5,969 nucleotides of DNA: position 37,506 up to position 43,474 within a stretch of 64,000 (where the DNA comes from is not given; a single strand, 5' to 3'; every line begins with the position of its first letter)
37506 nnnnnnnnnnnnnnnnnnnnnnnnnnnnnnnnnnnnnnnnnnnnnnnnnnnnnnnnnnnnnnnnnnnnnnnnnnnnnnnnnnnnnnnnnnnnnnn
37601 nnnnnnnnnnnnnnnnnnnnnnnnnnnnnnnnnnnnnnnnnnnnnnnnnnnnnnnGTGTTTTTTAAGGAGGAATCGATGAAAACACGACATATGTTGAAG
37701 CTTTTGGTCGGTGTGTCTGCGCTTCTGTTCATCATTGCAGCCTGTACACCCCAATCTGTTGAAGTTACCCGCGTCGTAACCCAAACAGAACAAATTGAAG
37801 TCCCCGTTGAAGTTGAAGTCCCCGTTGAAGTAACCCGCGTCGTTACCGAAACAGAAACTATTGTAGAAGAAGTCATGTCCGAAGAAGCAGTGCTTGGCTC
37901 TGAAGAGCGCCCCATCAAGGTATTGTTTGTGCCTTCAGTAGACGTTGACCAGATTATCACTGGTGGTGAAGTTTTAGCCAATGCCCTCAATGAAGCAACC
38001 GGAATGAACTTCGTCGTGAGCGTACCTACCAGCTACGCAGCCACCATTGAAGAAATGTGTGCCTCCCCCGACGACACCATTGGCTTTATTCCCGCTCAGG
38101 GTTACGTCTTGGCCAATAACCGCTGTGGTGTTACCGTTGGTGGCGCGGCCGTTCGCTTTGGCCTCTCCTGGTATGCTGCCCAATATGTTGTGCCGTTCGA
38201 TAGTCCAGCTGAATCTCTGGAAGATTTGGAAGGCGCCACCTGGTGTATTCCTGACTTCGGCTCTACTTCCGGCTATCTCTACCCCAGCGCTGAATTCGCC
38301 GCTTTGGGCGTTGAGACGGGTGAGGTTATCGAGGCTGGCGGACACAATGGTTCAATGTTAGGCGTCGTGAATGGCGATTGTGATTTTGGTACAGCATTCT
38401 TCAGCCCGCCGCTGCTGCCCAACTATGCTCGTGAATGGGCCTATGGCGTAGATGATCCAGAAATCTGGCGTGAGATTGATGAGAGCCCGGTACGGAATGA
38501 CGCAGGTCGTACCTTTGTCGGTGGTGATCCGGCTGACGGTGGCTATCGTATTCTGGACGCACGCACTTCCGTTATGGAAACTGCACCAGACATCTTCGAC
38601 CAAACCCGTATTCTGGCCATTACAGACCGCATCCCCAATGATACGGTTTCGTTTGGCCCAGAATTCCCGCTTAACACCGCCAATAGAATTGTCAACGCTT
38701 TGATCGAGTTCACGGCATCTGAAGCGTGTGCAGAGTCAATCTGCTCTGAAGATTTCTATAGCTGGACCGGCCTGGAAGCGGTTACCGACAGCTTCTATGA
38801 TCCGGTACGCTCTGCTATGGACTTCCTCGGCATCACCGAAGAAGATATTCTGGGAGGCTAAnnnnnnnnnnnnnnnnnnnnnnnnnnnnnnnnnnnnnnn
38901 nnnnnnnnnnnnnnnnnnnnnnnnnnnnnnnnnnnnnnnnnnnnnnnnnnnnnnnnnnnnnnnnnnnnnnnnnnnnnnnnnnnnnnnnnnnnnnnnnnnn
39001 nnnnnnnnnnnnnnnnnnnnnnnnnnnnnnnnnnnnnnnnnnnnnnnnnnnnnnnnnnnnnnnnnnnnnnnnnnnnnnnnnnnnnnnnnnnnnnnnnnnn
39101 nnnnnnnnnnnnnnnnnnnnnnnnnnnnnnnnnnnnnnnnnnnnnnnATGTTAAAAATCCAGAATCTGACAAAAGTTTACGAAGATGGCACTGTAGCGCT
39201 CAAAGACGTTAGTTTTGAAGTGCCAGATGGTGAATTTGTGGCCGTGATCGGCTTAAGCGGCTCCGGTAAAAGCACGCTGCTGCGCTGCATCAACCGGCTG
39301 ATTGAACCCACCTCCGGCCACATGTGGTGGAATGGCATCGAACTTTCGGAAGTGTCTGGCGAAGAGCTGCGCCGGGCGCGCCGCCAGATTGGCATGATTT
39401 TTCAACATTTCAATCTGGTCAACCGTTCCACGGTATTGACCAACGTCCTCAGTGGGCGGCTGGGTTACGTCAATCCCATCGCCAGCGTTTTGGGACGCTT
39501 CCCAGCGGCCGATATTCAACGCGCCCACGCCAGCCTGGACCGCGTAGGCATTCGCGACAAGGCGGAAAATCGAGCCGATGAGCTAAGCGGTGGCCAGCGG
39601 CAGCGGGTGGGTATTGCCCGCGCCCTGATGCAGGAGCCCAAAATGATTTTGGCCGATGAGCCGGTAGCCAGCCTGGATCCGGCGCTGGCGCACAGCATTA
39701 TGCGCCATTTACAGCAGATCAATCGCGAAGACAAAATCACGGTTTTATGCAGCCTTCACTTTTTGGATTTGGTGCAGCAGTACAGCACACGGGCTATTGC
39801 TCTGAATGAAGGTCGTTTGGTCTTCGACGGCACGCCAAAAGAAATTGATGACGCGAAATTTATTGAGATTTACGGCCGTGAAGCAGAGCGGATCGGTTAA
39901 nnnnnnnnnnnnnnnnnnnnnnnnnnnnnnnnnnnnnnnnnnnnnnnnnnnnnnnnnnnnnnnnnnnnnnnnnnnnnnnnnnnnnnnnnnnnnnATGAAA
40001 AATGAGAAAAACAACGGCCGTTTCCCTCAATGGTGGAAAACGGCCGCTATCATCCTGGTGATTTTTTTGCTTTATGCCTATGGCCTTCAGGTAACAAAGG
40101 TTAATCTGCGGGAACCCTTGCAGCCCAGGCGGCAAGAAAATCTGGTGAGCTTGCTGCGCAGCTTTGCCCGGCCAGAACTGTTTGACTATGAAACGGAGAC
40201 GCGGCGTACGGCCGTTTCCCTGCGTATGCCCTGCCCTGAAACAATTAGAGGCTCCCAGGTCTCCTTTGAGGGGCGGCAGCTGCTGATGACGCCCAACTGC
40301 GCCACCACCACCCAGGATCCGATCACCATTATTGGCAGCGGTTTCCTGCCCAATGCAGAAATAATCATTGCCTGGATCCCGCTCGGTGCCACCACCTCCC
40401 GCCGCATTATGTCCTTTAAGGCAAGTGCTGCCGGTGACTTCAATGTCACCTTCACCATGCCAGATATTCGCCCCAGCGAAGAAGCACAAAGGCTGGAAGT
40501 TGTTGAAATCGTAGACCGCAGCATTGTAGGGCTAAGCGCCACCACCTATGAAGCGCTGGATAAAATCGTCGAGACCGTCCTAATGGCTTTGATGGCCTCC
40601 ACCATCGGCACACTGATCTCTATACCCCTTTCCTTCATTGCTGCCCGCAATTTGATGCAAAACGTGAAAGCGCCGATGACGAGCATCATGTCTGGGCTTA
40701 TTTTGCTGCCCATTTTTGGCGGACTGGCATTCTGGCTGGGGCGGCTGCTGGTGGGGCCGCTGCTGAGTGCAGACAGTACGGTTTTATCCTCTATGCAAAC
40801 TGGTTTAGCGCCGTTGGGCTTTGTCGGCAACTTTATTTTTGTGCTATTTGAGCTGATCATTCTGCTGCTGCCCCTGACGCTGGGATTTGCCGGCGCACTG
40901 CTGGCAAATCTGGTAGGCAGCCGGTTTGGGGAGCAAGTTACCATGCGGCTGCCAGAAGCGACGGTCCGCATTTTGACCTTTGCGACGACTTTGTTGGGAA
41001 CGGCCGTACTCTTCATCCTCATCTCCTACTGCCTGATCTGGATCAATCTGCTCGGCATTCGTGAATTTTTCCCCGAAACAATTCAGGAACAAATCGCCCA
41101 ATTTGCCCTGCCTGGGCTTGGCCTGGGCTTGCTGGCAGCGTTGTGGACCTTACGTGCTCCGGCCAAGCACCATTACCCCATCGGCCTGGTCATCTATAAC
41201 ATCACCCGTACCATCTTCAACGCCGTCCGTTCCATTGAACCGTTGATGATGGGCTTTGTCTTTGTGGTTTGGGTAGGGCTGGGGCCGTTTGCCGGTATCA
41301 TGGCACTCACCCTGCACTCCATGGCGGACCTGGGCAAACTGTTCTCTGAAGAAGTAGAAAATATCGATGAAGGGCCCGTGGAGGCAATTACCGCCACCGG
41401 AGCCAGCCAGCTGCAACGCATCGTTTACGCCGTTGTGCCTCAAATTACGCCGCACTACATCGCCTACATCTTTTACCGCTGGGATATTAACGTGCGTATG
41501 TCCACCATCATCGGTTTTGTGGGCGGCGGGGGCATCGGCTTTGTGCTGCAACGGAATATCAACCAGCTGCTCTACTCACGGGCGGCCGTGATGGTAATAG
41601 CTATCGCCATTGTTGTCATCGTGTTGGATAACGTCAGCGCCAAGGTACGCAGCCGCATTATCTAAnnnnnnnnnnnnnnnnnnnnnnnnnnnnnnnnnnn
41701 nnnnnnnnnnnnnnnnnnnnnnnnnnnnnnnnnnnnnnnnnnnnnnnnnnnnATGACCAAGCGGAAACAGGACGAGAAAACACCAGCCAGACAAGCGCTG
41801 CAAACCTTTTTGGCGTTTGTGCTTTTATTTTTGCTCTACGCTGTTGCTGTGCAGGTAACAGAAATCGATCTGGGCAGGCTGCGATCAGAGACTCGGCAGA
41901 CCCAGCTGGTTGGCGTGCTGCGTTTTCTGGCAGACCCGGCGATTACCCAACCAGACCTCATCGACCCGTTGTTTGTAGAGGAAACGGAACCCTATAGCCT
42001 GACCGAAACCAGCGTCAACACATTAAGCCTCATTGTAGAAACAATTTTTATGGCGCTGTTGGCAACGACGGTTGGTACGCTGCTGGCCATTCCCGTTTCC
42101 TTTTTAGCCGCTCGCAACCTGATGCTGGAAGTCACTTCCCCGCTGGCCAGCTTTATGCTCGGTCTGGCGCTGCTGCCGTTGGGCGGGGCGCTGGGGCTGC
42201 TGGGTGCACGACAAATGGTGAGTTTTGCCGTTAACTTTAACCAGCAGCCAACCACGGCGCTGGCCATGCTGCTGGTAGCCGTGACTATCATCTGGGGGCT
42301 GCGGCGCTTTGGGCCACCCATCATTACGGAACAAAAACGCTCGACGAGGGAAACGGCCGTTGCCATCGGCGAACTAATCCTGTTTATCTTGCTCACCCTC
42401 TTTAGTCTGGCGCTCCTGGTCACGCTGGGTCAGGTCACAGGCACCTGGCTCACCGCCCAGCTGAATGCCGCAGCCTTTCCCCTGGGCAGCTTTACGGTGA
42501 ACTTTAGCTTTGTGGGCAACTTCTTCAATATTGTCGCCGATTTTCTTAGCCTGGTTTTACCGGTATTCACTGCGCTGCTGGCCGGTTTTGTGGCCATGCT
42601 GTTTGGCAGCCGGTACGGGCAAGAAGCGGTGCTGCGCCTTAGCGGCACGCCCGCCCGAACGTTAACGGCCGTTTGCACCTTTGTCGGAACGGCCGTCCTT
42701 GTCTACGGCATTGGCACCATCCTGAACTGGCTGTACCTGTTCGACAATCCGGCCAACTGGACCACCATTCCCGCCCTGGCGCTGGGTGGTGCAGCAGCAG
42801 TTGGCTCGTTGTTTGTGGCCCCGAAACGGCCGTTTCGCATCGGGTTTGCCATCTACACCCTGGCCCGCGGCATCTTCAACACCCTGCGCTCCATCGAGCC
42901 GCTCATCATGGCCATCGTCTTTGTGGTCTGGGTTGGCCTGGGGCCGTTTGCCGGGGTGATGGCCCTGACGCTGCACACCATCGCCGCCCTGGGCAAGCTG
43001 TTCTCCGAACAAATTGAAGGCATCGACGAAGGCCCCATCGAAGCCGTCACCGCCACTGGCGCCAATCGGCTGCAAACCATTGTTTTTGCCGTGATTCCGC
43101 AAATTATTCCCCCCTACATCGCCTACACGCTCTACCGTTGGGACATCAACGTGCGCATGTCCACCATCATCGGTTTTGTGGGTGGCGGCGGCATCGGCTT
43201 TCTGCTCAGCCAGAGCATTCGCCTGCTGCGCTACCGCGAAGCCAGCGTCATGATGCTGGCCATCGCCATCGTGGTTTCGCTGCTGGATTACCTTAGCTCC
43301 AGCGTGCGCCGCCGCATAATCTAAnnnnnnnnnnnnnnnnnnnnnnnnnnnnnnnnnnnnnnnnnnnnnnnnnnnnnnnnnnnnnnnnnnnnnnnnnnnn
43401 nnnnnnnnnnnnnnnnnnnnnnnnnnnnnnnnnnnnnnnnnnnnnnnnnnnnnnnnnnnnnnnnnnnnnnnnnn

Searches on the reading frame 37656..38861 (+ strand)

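Call 8: search_protein_families(library=pfam, proteins=[window:37656-38861:+], max_evalue=0.001)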
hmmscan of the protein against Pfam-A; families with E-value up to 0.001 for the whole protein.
window:37656-38861:+ (401 aa): 1 family
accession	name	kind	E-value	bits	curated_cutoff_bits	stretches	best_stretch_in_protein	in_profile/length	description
PF12974.12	Phosphonate-bd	-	7.9e-32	111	27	1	91-380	3-241/242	ABC transporter, phosphonate, periplasmic substrate-binding protein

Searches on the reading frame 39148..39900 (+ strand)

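Call 8: search_protein_families(library=pfam, proteins=[window:39148-39900:+], max_evalue=0.001)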
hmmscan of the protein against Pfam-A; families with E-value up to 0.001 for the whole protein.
window:39148-39900:+ (250 aa): 4 families
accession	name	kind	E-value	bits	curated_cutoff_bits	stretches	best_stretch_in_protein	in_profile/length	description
PF00005.33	ABC_tran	-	6.9e-39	134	25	1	18-174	1-137/137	ABC transporter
PF13304.12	AAA_21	-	1.2e-06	29.2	27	0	30-52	1-23/304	AAA domain, putative AbiEii toxin, Type IV TA system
PF13191.12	AAA_16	-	8e-05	23.6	32.6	1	27-61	21-55/167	AAA ATPase domain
PF13555.12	AAA_29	-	0.0001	22.4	27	1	13-58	9-51/61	P-loop containing region of AAA domain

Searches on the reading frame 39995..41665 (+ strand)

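Call 9: search_protein_families(library=pfam, proteins=[window:39995-41665:+], max_evalue=0.001)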
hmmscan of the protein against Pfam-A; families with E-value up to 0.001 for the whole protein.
window:39995-41665:+ (556 aa): 1 family
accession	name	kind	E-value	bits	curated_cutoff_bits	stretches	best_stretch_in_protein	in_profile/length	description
PF00528.27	BPD_transp_1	-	1.7e-14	54.4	26.4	1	377-544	4-167/184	Binding-protein-dependent transport system inner membrane component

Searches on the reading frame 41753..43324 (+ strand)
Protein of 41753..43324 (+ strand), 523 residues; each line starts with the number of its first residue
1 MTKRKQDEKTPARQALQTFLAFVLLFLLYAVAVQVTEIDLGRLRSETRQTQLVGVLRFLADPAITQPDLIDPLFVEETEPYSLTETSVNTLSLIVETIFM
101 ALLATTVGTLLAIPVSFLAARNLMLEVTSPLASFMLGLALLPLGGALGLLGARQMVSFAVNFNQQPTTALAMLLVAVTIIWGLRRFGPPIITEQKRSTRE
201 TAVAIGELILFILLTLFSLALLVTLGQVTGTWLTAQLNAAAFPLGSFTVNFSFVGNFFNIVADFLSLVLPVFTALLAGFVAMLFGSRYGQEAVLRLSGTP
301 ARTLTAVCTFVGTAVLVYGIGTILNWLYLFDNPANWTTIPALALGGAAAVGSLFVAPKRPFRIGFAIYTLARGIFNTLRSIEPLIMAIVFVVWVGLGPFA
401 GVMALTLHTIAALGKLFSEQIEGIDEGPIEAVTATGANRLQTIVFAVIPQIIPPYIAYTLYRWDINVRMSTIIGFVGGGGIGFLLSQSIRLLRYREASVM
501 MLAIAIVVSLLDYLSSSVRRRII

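Call 9: search_protein_families(library=pfam, proteins=[window:41753-43324:+], max_evalue=0.001)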
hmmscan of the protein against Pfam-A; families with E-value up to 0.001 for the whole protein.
window:41753-43324:+ (523 aa): 1 family
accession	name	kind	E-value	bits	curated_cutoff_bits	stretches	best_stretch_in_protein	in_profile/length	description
PF00528.27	BPD_transp_1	-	4.1e-17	62.9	26.4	1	352-520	5-176/184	Binding-protein-dependent transport system inner membrane component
